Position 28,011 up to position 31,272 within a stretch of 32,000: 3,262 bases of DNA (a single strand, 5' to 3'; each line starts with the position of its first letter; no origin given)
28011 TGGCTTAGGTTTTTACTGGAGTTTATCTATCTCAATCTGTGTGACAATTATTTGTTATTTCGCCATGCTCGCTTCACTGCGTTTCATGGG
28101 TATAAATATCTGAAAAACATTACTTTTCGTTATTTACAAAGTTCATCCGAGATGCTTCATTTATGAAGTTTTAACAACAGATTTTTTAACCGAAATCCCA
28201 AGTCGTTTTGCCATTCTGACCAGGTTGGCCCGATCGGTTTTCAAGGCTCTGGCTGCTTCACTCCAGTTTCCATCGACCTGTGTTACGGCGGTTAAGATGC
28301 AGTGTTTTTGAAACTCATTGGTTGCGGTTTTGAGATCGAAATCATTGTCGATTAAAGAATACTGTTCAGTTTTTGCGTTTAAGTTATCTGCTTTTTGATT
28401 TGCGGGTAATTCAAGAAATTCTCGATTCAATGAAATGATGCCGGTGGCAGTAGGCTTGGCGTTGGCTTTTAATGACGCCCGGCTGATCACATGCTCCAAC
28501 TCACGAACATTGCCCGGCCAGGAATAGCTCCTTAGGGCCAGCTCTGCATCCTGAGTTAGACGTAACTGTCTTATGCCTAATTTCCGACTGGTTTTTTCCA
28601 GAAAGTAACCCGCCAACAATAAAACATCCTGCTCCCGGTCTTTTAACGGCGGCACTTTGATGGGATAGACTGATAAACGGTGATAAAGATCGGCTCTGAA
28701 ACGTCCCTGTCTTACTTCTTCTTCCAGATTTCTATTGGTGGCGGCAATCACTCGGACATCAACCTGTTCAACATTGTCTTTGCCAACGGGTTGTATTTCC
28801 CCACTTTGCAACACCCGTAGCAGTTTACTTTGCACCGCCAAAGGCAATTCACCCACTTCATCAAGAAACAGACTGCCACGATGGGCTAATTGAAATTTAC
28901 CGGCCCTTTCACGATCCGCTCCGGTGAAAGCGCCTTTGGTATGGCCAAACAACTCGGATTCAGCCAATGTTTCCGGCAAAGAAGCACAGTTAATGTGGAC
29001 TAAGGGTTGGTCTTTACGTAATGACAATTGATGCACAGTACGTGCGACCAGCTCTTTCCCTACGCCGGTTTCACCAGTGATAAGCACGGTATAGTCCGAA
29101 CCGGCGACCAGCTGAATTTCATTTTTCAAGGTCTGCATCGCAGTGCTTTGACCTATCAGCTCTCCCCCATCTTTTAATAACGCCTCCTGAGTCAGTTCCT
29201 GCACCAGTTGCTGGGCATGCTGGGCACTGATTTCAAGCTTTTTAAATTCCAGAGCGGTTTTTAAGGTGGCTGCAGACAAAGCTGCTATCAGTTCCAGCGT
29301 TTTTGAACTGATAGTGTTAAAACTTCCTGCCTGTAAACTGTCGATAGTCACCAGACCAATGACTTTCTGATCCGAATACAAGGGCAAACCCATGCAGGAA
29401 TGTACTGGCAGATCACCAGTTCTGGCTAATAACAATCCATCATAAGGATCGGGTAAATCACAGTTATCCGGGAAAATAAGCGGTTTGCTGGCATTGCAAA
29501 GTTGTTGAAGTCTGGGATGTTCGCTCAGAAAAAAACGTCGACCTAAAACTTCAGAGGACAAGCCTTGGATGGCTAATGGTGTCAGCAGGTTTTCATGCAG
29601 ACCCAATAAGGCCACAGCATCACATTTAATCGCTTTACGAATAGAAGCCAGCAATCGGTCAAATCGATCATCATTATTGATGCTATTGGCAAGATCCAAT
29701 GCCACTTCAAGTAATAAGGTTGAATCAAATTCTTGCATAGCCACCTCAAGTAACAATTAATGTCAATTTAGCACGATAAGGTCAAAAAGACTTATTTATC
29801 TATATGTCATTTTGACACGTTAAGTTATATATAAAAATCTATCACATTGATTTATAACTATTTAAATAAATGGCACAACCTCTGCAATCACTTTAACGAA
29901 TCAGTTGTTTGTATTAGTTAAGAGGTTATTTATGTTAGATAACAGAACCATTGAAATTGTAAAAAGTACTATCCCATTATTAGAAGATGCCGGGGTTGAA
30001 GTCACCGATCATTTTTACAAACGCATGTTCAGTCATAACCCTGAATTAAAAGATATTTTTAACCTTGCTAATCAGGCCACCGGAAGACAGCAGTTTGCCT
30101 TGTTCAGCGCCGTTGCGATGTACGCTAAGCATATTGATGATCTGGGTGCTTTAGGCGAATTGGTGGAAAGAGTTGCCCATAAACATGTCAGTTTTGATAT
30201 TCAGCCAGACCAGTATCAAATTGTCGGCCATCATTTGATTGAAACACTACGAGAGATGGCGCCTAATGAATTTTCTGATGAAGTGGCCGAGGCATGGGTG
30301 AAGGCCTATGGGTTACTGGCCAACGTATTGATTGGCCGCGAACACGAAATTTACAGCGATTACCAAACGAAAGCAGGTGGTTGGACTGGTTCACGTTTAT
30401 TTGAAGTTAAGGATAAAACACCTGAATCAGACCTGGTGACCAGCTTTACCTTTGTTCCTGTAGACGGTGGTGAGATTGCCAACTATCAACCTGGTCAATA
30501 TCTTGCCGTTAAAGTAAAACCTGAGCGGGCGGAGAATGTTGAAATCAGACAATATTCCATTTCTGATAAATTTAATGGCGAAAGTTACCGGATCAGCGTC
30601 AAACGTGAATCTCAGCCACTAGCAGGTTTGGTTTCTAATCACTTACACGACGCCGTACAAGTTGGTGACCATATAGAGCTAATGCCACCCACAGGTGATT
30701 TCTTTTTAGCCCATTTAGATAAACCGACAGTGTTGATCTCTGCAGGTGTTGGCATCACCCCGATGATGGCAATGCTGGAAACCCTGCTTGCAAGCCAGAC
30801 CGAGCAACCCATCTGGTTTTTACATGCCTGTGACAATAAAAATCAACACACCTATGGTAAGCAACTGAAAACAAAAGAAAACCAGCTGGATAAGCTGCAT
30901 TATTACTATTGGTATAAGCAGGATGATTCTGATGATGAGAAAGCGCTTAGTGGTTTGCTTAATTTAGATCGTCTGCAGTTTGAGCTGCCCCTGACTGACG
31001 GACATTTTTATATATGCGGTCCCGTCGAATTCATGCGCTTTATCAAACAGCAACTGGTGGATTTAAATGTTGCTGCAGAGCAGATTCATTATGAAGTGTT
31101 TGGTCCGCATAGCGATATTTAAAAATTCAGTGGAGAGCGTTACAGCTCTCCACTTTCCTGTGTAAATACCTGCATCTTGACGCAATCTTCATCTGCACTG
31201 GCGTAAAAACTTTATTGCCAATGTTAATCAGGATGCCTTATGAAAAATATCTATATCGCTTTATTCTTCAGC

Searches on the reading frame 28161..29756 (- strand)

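Call 31: search_protein_families(library=ncbifam, proteins=[window:28161-29756:-], max_evalue=0.00001)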
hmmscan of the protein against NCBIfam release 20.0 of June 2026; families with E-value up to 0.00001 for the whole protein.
window:28161-29756:- (531 aa): 28 families (the best 25 are shown)
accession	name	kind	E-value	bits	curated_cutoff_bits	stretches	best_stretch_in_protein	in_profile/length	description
NF003451.0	PRK05022.1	equivalog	5.5e-222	738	476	1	9-522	3-511/512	nitric oxide reductase transcriptional regulator NorR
TIGR01817.1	nifA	equivalog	1.4e-103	347.5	528.85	1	81-507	74-515/534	nif-specific transcriptional activator NifA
NF038308.1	RNA_repair_RtcR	equivalog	8.2e-94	315.3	650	1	173-513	154-505/530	RNA repair transcriptional activator RtcR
TIGR01818.1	ntrC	equivalog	4.3e-91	306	558.6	1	178-517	114-461/463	nitrogen regulation protein NR(I)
TIGR02915.1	PEP_resp_reg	equivalog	8.1e-91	305.1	502.6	1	197-521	138-444/445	PEP-CTERM-box response regulator transcription factor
NF011958.0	PRK15429.1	equivalog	1.6e-87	294.8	830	1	103-522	283-687/692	formate hydrogenlyase transcriptional activator FlhA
NF041552.1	TF_PrdR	equivalog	4.9e-87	292.6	795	1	170-512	236-569/577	sigma-54 dependent transcriptional regulator PrdR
NF041906.1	V4R_TF_MobR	exception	1.5e-84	284.5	999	1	200-513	234-538/544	phenol degradation transcriptional regulator MobR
TIGR02329.1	propionate_PrpR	equivalog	2.4e-84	283.9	499.2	1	164-515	178-523/526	propionate catabolism operon regulatory protein PrpR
NF008469.0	PRK11361.1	equivalog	5.9e-84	282.4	714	1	165-521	116-456/461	acetoacetate metabolism transcriptional regulator AtoC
TIGR02974.1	phageshock_pspF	equivalog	6.7e-82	275.4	443.55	1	200-514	1-331/336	phage shock protein operon transcriptional activator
NF050807.1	TransRegFlbDCaul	equivalog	2.4e-81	273.9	750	1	191-505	111-424/454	sigma-54-dependent transcriptional regulator FlbD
NF011953.0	PRK15424.1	equivalog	2.7e-80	270.5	703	1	157-517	177-532/538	propionate catabolism operon regulatory protein PrpR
NF041946.1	LuxO_transreg_Vib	equivalog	3.1e-80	270.2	800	1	195-514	130-455/463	quorum-sensing sigma-54 dependent transcriptional regulator LuxO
NF007689.0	PRK10365.1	equivalog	2.5e-79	267.1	760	1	168-513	107-436/441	sigma-54-dependent response regulator transcription factor ZraR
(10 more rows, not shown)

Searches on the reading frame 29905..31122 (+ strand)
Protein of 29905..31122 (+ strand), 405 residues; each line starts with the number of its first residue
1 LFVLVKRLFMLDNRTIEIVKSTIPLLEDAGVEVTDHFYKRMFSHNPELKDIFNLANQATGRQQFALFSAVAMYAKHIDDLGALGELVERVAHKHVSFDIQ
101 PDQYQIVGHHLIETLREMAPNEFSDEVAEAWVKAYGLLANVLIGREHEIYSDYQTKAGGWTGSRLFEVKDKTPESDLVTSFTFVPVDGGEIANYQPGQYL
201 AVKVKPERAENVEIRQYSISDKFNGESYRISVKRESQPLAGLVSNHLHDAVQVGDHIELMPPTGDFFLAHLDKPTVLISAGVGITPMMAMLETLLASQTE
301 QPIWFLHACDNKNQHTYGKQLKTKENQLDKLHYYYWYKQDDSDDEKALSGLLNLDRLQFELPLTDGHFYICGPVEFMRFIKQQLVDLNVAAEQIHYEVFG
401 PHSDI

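Call 31: search_protein_families(library=ncbifam, proteins=[window:29905-31122:+], max_evalue=0.00001)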
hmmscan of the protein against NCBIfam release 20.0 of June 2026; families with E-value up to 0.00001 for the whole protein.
window:29905-31122:+ (405 aa): 12 families
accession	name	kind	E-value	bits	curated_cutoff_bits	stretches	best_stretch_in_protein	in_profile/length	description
NF009805.0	PRK13289.1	equivalog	8.7e-166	551.8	432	1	10-404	1-397/399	NO-inducible flavohemoprotein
NF040810.1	BenC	equivalog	4.5e-27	95.1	430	1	185-401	125-332/333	benzoate 1,2-dioxygenase electron transfer component BenC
TIGR02160.1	PA_CoA_Oxy5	hypoth_equivalog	5.2e-27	94.6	420.8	1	168-400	9-242/352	1,2-phenylacetyl-CoA epoxidase subunit PaaE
NF058606.1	GlBtMonoRdsGbcB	equivalog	6.4e-25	87.8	500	1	173-401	23-249/362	glycine betaine monooxygenase reductase subunit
NF007964.0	PRK10684.1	equivalog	3.1e-20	72.4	383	1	191-401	34-239/333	NADH oxidoreductase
NF008822.0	PRK11872.1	equivalog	4.6e-20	71.9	402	1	192-400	135-336/341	anthranilate 1,2-dioxygenase electron transfer component AntC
NF045803.1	MethMoxFADbindMmoC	equivalog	2e-16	59.7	500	1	189-399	135-340/343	aromatic/alkene monooxygenase hydroxylase FAD-binding subunit MmoC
TIGR01941.1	nqrF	equivalog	2.1e-12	46.7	295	1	240-400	239-404/405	NADH:ubiquinone reductase (Na(+)-transporting) subunit F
NF052252.1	flav_redu_LuxG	exception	7.1e-12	45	340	1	192-395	26-225/232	flavin mononucleotide reductase LuxG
NF005963.0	PRK08051.1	equivalog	3e-11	43.1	230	1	191-397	28-228/233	NAD(P)H-flavin reductase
NF004317.0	PRK05713.1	equivalog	4.6e-06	26.1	338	1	270-361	190-278/312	iron-sulfur-binding ferredoxin reductase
NF006220.0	PRK08345.1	subfamily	4.9e-06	26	395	0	163-395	13-247/294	cytochrome-c3 hydrogenase subunit gamma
